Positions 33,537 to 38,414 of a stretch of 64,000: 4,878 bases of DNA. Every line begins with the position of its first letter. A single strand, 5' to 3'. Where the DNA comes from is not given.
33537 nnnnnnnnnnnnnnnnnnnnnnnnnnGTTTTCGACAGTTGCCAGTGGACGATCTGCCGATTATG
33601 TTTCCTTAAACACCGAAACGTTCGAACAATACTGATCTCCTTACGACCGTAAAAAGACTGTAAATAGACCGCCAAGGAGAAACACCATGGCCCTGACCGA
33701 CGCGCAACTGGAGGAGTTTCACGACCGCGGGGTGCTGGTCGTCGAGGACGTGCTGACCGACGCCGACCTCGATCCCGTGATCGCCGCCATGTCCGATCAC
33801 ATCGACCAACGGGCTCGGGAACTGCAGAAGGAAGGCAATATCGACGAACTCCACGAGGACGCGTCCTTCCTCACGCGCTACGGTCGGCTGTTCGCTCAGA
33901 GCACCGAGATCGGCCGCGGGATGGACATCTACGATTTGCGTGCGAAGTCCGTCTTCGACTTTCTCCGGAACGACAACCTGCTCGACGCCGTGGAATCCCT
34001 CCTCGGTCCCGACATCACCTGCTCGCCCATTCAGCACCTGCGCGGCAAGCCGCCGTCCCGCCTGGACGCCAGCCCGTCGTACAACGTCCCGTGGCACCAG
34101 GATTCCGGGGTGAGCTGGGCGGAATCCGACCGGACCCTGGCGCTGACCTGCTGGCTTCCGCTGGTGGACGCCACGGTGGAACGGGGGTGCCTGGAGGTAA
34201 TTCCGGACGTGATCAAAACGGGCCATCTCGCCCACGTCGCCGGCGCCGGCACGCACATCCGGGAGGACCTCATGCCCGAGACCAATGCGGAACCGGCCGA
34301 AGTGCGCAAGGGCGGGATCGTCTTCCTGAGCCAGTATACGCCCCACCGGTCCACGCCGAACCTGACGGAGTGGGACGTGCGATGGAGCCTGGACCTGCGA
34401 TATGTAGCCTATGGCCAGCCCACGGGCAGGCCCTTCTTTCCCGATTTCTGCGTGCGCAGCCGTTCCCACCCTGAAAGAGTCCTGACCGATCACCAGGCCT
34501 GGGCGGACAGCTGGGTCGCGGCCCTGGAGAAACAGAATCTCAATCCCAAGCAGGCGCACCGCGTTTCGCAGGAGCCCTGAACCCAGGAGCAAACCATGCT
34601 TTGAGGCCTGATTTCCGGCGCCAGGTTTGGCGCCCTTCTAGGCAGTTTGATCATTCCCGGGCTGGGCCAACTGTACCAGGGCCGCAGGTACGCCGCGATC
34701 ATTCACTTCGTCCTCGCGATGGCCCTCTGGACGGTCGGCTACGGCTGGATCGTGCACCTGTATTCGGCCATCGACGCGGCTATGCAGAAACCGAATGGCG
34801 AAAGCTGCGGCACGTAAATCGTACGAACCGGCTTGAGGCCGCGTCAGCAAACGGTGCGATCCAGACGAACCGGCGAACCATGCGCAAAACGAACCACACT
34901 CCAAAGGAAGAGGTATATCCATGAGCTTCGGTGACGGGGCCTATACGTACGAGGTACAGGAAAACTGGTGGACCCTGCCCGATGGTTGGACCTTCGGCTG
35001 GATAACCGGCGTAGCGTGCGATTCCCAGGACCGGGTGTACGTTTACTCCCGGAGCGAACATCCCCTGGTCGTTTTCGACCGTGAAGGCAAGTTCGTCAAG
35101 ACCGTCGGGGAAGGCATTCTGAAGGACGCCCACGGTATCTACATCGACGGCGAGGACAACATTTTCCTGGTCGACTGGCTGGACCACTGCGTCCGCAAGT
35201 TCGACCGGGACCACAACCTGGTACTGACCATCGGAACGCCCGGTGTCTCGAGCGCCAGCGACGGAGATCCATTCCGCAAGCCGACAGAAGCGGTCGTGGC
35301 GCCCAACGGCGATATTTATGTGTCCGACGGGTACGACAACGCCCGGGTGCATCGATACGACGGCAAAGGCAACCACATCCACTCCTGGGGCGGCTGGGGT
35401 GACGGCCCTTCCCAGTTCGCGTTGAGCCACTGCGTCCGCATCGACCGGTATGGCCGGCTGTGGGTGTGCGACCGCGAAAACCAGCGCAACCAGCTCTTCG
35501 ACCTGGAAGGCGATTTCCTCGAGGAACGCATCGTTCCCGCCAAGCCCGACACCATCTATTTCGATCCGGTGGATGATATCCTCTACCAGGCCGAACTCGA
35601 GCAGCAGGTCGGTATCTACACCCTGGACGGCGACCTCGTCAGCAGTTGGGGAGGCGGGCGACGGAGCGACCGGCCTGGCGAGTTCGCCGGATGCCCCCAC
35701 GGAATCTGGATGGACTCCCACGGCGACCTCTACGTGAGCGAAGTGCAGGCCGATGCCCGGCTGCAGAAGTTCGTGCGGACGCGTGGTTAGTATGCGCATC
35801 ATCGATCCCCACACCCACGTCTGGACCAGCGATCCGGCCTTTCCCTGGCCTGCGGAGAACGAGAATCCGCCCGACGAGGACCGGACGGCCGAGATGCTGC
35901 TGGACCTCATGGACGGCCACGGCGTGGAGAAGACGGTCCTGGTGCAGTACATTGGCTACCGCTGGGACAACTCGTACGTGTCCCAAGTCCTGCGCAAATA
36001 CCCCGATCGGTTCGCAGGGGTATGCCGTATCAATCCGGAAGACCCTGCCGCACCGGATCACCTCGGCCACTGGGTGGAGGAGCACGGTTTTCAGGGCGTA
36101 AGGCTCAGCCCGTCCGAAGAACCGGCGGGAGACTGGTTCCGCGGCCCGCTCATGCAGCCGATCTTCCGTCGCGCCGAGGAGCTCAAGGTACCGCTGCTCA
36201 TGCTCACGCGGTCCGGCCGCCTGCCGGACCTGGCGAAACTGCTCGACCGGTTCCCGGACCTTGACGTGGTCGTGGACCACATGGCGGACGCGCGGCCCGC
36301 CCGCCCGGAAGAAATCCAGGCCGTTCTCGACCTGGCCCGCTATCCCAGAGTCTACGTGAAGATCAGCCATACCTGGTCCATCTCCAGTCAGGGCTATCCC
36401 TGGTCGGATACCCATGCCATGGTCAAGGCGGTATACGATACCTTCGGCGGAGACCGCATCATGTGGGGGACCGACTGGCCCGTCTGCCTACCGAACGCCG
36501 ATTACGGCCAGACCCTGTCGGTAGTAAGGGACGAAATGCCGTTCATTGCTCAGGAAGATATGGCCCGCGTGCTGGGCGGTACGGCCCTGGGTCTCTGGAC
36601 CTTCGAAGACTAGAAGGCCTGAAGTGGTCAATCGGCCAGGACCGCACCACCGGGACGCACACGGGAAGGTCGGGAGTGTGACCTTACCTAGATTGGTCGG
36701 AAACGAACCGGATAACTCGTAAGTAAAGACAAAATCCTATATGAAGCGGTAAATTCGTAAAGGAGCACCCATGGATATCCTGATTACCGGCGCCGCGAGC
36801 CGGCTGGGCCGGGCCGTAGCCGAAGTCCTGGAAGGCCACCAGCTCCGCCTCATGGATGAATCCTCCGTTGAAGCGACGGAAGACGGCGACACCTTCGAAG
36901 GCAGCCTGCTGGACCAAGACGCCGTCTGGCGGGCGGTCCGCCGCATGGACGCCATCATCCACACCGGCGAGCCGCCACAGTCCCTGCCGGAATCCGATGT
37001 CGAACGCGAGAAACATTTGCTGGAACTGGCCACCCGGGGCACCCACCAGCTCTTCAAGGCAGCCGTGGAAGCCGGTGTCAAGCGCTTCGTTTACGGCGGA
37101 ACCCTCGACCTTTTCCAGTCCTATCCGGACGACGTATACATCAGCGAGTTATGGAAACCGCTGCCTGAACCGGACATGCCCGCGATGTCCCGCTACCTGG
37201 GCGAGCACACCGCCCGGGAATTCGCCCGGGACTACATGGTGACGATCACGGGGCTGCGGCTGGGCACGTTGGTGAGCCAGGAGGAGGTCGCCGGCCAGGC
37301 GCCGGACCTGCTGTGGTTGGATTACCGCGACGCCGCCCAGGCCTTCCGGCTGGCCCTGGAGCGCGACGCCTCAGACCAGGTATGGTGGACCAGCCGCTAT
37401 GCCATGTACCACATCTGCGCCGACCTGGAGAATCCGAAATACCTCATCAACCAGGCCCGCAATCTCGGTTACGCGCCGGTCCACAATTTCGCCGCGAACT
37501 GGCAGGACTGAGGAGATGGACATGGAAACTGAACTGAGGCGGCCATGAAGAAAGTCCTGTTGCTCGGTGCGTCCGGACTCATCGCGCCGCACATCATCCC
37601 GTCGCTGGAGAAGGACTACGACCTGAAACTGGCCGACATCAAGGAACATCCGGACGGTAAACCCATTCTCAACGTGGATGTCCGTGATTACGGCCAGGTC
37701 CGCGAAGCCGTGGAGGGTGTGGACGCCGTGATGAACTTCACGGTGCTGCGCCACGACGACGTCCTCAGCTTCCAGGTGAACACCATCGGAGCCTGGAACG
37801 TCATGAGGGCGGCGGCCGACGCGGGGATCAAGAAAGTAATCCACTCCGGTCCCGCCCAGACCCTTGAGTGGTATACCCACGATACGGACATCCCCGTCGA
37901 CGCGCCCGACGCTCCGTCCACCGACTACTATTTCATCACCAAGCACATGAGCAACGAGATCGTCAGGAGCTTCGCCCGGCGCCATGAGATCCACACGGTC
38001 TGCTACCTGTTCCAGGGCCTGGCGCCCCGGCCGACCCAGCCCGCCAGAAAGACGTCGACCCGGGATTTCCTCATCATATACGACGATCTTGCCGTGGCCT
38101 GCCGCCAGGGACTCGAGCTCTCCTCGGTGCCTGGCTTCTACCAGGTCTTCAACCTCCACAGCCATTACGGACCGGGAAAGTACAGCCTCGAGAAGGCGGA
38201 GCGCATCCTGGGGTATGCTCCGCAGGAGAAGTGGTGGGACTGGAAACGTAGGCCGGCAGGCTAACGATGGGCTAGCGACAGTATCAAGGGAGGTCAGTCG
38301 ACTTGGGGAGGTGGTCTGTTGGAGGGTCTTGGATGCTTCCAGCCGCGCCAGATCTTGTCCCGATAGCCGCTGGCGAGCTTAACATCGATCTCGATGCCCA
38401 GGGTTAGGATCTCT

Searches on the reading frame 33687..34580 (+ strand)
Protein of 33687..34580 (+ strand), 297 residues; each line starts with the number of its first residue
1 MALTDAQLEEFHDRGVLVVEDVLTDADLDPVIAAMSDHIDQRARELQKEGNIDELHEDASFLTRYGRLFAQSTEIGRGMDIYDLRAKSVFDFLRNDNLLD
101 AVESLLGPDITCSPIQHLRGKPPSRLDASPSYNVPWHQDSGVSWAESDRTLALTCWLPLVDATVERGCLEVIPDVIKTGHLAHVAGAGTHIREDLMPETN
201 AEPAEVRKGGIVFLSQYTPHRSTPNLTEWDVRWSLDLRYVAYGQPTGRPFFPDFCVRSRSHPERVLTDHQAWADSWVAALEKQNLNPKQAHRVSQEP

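Call 25: search_protein_families(library=pfam, proteins=[window:33687-34580:+], max_evalue=0.001)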
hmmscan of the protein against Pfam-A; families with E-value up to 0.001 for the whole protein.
window:33687-34580:+ (297 aa): 1 family
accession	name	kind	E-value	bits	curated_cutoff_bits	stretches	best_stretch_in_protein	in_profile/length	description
PF05721.19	PhyH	-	4.7e-18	66.7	22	1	11-228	1-208/213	Phytanoyl-CoA dioxygenase (PhyH)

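Call 32: search_protein_families(library=ncbifam, proteins=[window:33687-34580:+], max_evalue=0.00001)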
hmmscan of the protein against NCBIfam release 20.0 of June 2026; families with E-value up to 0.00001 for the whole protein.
window:33687-34580:+ (297 aa): 2 families
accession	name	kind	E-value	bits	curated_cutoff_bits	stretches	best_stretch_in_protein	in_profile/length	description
NF052437.1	MPhHdxlPhnYGIM8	equivalog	4e-10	39.6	500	1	151-242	128-216/260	methylphosphonate hydroxylase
TIGR01762.1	chlorin-enz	subfamily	2.9e-07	30.1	226.3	0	88-177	66-158/288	chlorinating enzyme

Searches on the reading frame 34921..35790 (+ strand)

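Call 25: search_protein_families(library=pfam, proteins=[window:34921-35790:+], max_evalue=0.001)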
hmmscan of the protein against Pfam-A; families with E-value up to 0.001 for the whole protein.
window:34921-35790:+ (289 aa): 3 families
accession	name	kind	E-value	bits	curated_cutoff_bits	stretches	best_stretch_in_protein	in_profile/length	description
PF01436.27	NHL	-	5.6e-16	58.1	20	1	118-146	1-28/28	NHL repeat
PF17170.10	DUF5128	-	1e-10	41.7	22.9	1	125-212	49-137/321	6-bladed beta-propeller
PF08450.18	SGL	-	4.9e-07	30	26.3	0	173-274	92-201/246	SMP-30/Gluconolactonase/LRE-like region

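Call 32: search_protein_families(library=ncbifam, proteins=[window:34921-35790:+], max_evalue=0.00001)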
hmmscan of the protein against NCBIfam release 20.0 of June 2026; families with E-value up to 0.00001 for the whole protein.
window:34921-35790:+ (289 aa): 1 family
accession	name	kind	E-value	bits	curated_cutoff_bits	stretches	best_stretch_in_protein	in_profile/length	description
NF035926.1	scyF_NHL_VPEP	equivalog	6.2e-28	98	350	1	71-202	155-282/376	scytonemin biosynthesis PEP-CTERM protein ScyF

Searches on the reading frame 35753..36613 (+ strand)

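Call 25: search_protein_families(library=pfam, proteins=[window:35753-36613:+], max_evalue=0.001)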
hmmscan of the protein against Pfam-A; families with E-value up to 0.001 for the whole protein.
window:35753-36613:+ (286 aa): 1 family
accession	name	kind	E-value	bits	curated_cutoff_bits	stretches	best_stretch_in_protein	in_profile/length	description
PF04909.20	Amidohydro_2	-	8e-47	160.8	26.4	1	17-282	1-287/289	Amidohydrolase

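Call 32: search_protein_families(library=ncbifam, proteins=[window:35753-36613:+], max_evalue=0.00001)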
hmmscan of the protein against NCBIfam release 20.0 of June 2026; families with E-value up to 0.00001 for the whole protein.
window:35753-36613:+ (286 aa): 2 families
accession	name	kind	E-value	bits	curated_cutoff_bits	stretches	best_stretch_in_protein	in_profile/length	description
NF052480.1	FuconLaconase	equivalog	9.3e-19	68.1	400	1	17-280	3-282/287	L-fucono-1,5-lactonase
NF042924.1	SlmHylase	equivalog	1.9e-17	63.4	500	1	17-244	31-255/299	4-sulfomuconolactone hydrolase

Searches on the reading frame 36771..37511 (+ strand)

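Call 25: search_protein_families(library=pfam, proteins=[window:36771-37511:+], max_evalue=0.001)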
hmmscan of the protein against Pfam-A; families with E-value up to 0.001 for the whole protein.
window:36771-37511:+ (246 aa): 3 families
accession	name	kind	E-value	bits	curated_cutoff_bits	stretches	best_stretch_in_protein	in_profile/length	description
PF01370.27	Epimerase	-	8.4e-17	61.8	20.9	1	3-171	1-176/240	NAD dependent epimerase/dehydratase family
PF13460.12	NAD_binding_10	-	1e-09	38.9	27.2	1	7-169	1-148/184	NAD(P)H-binding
PF01073.25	3Beta_HSD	-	6.9e-06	25.7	22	1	35-114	43-119/280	3-beta hydroxysteroid dehydrogenase/isomerase family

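Call 32: search_protein_families(library=ncbifam, proteins=[window:36771-37511:+], max_evalue=0.00001)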
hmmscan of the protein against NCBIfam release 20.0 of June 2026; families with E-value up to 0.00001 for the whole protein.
window:36771-37511:+ (246 aa): 4 families
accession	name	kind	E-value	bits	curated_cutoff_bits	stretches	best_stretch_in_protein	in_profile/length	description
NF041293.1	G6PDh_Azf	equivalog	2.7e-17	63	400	1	3-241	5-250/252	NAD-dependent glucose-6-phosphate dehydrogenase Azf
TIGR03466.1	HpnA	hypoth_equivalog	2.7e-10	39.7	367.65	1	2-122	2-124/327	hopanoid-associated sugar epimerase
NF042422.1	oxyalk_red_OleD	equivalog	9.2e-08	31.8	580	1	1-111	1-110/329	2-alkyl-3-oxoalkanoate reductase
NF058621.1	DiazavRedAvaA7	equivalog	4.4e-06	26.5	400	1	1-108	1-111/304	3-diazoavenalumate denitrifying reductase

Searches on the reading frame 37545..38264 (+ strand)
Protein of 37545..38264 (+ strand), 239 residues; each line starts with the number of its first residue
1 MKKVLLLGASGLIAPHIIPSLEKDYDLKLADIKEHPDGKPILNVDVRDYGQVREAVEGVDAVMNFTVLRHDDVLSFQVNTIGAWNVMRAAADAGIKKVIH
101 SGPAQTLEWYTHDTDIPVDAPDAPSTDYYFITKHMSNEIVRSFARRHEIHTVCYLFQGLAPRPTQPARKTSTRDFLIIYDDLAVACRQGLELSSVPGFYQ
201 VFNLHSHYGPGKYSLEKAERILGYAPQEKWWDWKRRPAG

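Call 25: search_protein_families(library=pfam, proteins=[window:37545-38264:+], max_evalue=0.001)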
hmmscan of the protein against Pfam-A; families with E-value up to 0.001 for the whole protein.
window:37545-38264:+ (239 aa): 3 families
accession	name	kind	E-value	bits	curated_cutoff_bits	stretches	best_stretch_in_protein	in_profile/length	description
PF01370.27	Epimerase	-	1.3e-13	51.3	20.9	1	4-154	1-167/240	NAD dependent epimerase/dehydratase family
PF13460.12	NAD_binding_10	-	2.2e-06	28.1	27.2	1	8-141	1-132/184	NAD(P)H-binding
PF01073.25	3Beta_HSD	-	4.5e-05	23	22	1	8-102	4-115/280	3-beta hydroxysteroid dehydrogenase/isomerase family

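Call 32: search_protein_families(library=ncbifam, proteins=[window:37545-38264:+], max_evalue=0.00001)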
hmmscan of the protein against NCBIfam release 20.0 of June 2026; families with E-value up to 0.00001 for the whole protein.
window:37545-38264:+ (239 aa): 3 families
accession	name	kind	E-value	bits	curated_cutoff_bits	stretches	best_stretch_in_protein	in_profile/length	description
NF041293.1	G6PDh_Azf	equivalog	6e-12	45.5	400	1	3-229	4-248/252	NAD-dependent glucose-6-phosphate dehydrogenase Azf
TIGR04180.1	EDH_00030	hypoth_equivalog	2.9e-07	29.9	475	1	41-162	53-179/297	NAD-dependent 4,6-dehydratase LegB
TIGR03466.1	HpnA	hypoth_equivalog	2.6e-06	26.5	367.65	1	3-148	2-159/327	hopanoid-associated sugar epimerase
